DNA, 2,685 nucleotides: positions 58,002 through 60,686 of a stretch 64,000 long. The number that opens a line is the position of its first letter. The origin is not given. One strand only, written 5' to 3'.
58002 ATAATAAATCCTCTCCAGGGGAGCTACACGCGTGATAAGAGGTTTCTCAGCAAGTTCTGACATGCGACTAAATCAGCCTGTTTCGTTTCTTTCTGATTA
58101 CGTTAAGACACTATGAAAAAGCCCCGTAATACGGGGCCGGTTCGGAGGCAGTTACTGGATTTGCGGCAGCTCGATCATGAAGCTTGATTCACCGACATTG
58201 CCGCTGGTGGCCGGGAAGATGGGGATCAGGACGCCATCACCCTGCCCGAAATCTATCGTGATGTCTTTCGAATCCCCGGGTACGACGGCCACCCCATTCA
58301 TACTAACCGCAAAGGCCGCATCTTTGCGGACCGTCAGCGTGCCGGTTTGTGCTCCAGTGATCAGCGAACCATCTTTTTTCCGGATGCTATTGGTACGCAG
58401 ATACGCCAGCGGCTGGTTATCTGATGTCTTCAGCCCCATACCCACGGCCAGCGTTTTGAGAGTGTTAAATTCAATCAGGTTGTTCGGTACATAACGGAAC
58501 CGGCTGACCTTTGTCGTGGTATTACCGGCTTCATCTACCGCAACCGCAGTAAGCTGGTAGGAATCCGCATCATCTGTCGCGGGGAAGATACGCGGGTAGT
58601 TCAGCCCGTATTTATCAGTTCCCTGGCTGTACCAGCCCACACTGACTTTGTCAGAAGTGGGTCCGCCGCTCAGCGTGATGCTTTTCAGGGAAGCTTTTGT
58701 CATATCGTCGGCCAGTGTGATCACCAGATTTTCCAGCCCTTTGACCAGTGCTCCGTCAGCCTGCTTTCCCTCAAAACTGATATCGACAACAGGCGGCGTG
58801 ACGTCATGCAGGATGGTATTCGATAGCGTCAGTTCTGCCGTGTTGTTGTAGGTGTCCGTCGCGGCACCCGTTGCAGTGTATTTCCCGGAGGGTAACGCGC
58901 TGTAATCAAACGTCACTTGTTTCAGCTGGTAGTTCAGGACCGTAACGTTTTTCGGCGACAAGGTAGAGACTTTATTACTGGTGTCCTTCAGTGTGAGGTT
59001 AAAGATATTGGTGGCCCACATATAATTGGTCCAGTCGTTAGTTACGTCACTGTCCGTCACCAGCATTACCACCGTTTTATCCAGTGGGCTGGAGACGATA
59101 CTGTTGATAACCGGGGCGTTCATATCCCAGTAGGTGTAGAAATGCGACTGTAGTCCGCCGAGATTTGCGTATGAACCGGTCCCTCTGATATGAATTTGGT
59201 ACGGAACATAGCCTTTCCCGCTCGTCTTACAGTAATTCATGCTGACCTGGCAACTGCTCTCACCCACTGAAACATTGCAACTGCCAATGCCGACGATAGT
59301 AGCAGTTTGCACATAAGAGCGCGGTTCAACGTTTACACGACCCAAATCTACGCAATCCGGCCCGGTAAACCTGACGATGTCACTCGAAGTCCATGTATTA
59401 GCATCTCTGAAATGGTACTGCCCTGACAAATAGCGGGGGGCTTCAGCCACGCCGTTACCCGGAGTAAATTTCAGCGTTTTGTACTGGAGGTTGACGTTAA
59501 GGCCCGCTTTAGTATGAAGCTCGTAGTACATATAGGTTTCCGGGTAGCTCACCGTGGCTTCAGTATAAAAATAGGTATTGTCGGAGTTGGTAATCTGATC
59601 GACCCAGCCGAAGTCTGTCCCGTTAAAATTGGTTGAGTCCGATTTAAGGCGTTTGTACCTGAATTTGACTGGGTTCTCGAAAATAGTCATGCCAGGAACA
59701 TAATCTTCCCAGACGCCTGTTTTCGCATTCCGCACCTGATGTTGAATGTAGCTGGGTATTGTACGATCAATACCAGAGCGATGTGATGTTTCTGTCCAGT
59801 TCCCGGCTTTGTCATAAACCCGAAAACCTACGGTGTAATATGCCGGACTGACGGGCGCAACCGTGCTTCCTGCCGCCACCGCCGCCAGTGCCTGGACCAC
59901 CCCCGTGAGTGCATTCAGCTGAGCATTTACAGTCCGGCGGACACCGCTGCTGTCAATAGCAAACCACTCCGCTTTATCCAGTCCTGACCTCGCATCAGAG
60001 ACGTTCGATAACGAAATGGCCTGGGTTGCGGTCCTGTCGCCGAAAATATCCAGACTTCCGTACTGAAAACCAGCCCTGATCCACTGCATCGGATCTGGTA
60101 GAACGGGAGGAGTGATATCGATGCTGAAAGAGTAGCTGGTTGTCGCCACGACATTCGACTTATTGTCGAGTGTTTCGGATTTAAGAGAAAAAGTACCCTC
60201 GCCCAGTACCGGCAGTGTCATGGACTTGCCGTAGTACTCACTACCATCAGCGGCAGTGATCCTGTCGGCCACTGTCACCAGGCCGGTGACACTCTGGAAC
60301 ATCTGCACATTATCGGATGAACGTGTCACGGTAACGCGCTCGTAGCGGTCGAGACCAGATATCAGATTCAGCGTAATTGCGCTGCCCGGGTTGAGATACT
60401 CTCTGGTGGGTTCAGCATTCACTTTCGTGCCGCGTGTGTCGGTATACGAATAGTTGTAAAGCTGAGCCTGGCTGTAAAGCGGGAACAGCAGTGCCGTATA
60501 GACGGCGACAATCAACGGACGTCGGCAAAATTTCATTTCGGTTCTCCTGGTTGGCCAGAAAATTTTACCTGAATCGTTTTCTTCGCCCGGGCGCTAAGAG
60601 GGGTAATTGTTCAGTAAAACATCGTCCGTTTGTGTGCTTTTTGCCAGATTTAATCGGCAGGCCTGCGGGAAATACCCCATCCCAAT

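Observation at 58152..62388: Large Ig-like surface protein with a divergently oriented, frameshifted paralog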

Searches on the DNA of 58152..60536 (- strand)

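Call 34: search_dna_similar(query=window:58152-60536:-, collection=plasmids, mode=distant, max_rows=60, rows=spread)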
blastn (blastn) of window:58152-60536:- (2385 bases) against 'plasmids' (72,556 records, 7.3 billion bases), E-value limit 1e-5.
Records with a match: 352; places in all: 635; records where one place covers at least 80% of the query: 278.
Best place of each record, by identity: >=99% 139; 90-95% 135; 80-90% 77; 60-80% 1.
By first word of the organism name: Escherichia 193; Salmonella 78; Citrobacter 29; Klebsiella 26; Enterobacter 15; Leclercia 4; Morganella 2; Shigella 2; Pantoea 2; Enterobacteriaceae 1.
By predicted mobility (MOB-suite, as given by PLSDB): conjugative 274; non-mobilizable 39; mobilizable 39.
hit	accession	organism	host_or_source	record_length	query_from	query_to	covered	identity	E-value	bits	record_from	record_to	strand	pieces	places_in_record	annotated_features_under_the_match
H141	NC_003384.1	Salmonella enterica subsp. enterica serovar Typhi str. CT18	-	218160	1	2385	100%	100.0%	0e+0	4302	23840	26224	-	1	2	Ig-like domain-containing protein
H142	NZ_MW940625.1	Escherichia sp.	-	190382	1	2385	100%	100.0%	0e+0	4302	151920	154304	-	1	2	Ig-like domain-containing protein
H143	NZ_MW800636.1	Escherichia coli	-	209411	1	2385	100%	100.0%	0e+0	4302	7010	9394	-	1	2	Ig-like domain-containing protein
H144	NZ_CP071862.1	Enterobacter cloacae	swine,genomic assembly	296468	1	2385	100%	100.0%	0e+0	4302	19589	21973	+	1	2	Ig-like domain-containing protein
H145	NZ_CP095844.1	Escherichia fergusonii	culture,feces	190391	1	2385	100%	100.0%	0e+0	4302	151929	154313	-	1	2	Ig-like domain-containing protein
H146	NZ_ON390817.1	Klebsiella pneumoniae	-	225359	1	2385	100%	100.0%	0e+0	4302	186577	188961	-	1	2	Ig-like domain-containing protein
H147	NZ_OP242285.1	Escherichia coli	Homo sapiens,stool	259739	1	2385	100%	100.0%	0e+0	4302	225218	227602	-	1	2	Ig-like domain-containing protein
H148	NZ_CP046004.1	Escherichia coli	swine,mixed culture,feces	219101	1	2385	100%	100.0%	0e+0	4302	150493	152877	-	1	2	Ig-like domain-containing protein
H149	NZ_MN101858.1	Escherichia coli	Laboratory strain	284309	1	2385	100%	100.0%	0e+0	4302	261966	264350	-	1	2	Ig-like domain-containing protein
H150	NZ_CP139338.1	Escherichia coli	pork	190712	1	2385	100%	100.0%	0e+0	4302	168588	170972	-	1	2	Ig-like domain-containing protein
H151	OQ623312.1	Klebsiella pneumoniae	-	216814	1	2385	100%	100.0%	0e+0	4302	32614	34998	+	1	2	hypothetical protein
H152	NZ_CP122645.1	Escherichia coli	Sus scrofa,feces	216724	1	2385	100%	100.0%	0e+0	4302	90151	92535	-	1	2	Ig-like domain-containing protein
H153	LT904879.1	Salmonella enterica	Homo sapiens,not known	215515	1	2385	100%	100.0%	0e+0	4297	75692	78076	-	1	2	none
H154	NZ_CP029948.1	Salmonella enterica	-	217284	1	2385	100%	100.0%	0e+0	4297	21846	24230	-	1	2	Ig-like domain-containing protein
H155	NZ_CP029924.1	Salmonella enterica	-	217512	1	2385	100%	100.0%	0e+0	4297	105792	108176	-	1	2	Ig-like domain-containing protein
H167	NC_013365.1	Escherichia coli O111:H- str. 11128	-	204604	1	2385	100%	91.1%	0e+0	3342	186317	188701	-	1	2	Ig-like domain-containing protein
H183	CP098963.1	Escherichia coli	culture,Pooled faeces sample collected ...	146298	1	2385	100%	85.4%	0e+0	2729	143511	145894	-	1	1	Ig-like domain-containing protein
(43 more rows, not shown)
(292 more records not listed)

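Call 37: get_annotated_region(hit=H167, flank=5000)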
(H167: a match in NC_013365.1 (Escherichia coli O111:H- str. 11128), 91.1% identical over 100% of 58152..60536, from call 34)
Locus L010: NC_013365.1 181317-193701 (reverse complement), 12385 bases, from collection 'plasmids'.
description: Escherichia coli O111:H- str. 11128 plasmid pO111_1, complete sequence
organism: Escherichia coli O111:H- str. 11128 (NCBI taxid 585396)
taxonomy: Bacteria; Pseudomonadota; Gammaproteobacteria; Enterobacterales; Enterobacteriaceae; Escherichia; Escherichia coli; Escherichia coli O111:H- str. 11128
host: -; source: -; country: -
typing (MOB-suite, as given by PLSDB): conjugative; replicon IncHI1B,IncQ1; relaxase MOBH; mating-pair formation MPF_F
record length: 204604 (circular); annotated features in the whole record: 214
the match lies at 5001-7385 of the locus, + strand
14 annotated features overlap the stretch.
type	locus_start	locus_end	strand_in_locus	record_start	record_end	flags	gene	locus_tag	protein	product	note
CDS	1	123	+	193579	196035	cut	-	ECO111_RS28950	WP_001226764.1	Ig-like domain-containing protein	-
CDS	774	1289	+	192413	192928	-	-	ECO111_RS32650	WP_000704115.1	hypothetical protein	-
CDS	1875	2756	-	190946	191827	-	-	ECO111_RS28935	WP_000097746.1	RepB family plasmid replication initiator protein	GO:0006270 - DNA replication initiation [Evidence IEA]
CDS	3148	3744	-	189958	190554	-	-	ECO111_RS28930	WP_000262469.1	Ig-like domain-containing protein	-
CDS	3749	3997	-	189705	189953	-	-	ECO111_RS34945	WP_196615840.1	hypothetical protein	-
CDS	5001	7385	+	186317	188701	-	-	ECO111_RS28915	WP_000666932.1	Ig-like domain-containing protein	-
CDS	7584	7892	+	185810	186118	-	-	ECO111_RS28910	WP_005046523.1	hypothetical protein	-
CDS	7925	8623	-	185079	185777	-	-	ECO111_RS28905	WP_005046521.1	hypothetical protein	-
CDS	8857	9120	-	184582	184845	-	-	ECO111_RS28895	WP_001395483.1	hypothetical protein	-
CDS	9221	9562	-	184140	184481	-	-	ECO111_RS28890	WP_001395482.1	hypothetical protein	-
CDS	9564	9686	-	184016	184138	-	-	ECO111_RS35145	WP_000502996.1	hypothetical protein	-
CDS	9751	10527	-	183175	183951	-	-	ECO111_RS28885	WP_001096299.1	hypothetical protein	-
CDS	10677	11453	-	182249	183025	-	-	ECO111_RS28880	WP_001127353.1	hypothetical protein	-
CDS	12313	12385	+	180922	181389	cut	-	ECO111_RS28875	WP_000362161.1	hypothetical protein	-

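Call 38: get_annotated_region(hit=H183, flank=5000)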
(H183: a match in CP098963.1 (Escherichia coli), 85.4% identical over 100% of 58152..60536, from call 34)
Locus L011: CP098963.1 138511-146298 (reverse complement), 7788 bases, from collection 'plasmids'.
description: Escherichia coli strain RHB46-C24 plasmid unnamed1, complete sequence
organism: Escherichia coli (NCBI taxid 562)
taxonomy: Bacteria; Pseudomonadota; Gammaproteobacteria; Enterobacterales; Enterobacteriaceae; Escherichia; Escherichia coli
host: -; source: culture,Pooled faeces sample collected from floor of poultry farm; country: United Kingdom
typing (MOB-suite, as given by PLSDB): mobilizable; replicon IncHI1B,IncHI1B; relaxase MOBH
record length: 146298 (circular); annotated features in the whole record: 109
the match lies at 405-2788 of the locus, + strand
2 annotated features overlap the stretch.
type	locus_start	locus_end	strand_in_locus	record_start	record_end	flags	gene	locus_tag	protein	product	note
CDS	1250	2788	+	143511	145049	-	-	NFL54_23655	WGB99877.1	Ig-like domain-containing protein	-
CDS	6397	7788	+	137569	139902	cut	-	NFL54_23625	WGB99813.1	CHASE9 sensor domain-containing protein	-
